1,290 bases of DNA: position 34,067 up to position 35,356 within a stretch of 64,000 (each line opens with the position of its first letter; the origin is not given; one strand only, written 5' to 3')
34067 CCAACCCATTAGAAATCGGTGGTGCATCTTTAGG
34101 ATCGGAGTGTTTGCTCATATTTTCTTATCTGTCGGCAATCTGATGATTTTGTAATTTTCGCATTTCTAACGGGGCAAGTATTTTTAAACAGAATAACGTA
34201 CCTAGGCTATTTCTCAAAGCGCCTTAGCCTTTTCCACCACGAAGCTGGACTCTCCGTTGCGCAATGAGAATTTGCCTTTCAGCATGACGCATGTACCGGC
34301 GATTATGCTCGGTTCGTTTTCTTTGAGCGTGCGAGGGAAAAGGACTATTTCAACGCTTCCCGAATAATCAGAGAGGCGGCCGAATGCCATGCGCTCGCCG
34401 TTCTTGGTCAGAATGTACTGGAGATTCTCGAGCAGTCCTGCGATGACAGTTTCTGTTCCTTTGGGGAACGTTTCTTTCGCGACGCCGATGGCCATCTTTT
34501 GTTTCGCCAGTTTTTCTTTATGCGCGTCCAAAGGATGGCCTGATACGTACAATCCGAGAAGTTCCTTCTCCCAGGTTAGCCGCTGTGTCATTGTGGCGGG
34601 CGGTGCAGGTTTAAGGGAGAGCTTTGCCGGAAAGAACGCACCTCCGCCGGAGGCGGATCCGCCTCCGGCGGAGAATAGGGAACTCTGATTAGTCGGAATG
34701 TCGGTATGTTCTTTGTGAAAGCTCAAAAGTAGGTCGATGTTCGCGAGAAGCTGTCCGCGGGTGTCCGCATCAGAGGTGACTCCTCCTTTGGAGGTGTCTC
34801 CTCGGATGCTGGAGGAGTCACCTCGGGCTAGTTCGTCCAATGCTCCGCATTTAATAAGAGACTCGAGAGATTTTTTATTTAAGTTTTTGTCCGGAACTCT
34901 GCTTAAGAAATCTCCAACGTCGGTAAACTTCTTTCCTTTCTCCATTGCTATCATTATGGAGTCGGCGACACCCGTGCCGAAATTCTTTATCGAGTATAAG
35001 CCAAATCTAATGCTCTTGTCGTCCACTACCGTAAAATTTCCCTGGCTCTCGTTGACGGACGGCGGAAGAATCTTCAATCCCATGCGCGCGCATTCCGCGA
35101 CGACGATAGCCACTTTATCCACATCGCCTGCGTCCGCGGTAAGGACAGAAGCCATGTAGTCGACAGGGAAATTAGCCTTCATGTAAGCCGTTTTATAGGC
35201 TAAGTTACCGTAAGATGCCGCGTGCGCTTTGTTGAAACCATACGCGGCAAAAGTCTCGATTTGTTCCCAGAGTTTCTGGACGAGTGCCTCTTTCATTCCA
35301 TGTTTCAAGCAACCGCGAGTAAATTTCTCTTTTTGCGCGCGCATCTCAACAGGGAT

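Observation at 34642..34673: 32-nt perfect palindrome inside dnaE encoding an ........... loop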

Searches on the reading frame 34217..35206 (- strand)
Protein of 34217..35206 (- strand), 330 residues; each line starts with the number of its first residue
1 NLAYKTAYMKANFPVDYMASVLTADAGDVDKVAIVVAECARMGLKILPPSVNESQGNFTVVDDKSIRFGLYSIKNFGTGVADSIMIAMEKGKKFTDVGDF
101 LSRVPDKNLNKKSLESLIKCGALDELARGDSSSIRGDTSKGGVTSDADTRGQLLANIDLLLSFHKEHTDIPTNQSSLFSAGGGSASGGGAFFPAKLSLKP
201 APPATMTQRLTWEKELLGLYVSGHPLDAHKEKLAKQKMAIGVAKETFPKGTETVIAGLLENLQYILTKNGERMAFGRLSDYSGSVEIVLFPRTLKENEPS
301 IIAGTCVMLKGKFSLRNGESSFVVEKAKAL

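Call 51: search_solved_structures(query=window:34217-35206:-, show_alignments=4, max_evalue=0.01)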
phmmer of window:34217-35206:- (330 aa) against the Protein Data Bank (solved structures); distinct sequences matched with E-value up to 0.01: 9.
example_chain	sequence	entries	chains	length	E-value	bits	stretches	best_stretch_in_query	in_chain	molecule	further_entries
7pu7_A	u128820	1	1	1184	2.3e-43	152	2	3-129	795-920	DNA polymerase III subunit alpha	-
2hpi_A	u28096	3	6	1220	7.8e-38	133.8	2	2-130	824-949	DNA polymerase III alpha subunit | DNA polymerase III subunit alpha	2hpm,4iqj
3e0d_A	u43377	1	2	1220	7.8e-38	133.8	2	2-130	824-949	DNA polymerase III subunit alpha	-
5fku_A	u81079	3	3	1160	1.2e-36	129.9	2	3-160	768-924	DNA POLYMERASE III SUBUNIT ALPHA | DNA POLYMERASE III ALPHA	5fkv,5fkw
5lew_A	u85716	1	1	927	1.1e-28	103.7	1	3-128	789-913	DNA polymerase III subunit alpha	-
5m1s_A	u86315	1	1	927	1.8e-26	96.5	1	3-154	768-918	DNA polymerase III subunit alpha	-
2hqa_A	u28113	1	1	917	4.8e-26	95.1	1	3-128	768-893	DNA polymerase III alpha subunit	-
4jom_A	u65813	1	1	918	4.8e-26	95.1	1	3-128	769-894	DNA polymerase III subunit alpha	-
2hnh_A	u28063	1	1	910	5.6e-26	94.8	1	3-128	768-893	DNA polymerase III alpha subunit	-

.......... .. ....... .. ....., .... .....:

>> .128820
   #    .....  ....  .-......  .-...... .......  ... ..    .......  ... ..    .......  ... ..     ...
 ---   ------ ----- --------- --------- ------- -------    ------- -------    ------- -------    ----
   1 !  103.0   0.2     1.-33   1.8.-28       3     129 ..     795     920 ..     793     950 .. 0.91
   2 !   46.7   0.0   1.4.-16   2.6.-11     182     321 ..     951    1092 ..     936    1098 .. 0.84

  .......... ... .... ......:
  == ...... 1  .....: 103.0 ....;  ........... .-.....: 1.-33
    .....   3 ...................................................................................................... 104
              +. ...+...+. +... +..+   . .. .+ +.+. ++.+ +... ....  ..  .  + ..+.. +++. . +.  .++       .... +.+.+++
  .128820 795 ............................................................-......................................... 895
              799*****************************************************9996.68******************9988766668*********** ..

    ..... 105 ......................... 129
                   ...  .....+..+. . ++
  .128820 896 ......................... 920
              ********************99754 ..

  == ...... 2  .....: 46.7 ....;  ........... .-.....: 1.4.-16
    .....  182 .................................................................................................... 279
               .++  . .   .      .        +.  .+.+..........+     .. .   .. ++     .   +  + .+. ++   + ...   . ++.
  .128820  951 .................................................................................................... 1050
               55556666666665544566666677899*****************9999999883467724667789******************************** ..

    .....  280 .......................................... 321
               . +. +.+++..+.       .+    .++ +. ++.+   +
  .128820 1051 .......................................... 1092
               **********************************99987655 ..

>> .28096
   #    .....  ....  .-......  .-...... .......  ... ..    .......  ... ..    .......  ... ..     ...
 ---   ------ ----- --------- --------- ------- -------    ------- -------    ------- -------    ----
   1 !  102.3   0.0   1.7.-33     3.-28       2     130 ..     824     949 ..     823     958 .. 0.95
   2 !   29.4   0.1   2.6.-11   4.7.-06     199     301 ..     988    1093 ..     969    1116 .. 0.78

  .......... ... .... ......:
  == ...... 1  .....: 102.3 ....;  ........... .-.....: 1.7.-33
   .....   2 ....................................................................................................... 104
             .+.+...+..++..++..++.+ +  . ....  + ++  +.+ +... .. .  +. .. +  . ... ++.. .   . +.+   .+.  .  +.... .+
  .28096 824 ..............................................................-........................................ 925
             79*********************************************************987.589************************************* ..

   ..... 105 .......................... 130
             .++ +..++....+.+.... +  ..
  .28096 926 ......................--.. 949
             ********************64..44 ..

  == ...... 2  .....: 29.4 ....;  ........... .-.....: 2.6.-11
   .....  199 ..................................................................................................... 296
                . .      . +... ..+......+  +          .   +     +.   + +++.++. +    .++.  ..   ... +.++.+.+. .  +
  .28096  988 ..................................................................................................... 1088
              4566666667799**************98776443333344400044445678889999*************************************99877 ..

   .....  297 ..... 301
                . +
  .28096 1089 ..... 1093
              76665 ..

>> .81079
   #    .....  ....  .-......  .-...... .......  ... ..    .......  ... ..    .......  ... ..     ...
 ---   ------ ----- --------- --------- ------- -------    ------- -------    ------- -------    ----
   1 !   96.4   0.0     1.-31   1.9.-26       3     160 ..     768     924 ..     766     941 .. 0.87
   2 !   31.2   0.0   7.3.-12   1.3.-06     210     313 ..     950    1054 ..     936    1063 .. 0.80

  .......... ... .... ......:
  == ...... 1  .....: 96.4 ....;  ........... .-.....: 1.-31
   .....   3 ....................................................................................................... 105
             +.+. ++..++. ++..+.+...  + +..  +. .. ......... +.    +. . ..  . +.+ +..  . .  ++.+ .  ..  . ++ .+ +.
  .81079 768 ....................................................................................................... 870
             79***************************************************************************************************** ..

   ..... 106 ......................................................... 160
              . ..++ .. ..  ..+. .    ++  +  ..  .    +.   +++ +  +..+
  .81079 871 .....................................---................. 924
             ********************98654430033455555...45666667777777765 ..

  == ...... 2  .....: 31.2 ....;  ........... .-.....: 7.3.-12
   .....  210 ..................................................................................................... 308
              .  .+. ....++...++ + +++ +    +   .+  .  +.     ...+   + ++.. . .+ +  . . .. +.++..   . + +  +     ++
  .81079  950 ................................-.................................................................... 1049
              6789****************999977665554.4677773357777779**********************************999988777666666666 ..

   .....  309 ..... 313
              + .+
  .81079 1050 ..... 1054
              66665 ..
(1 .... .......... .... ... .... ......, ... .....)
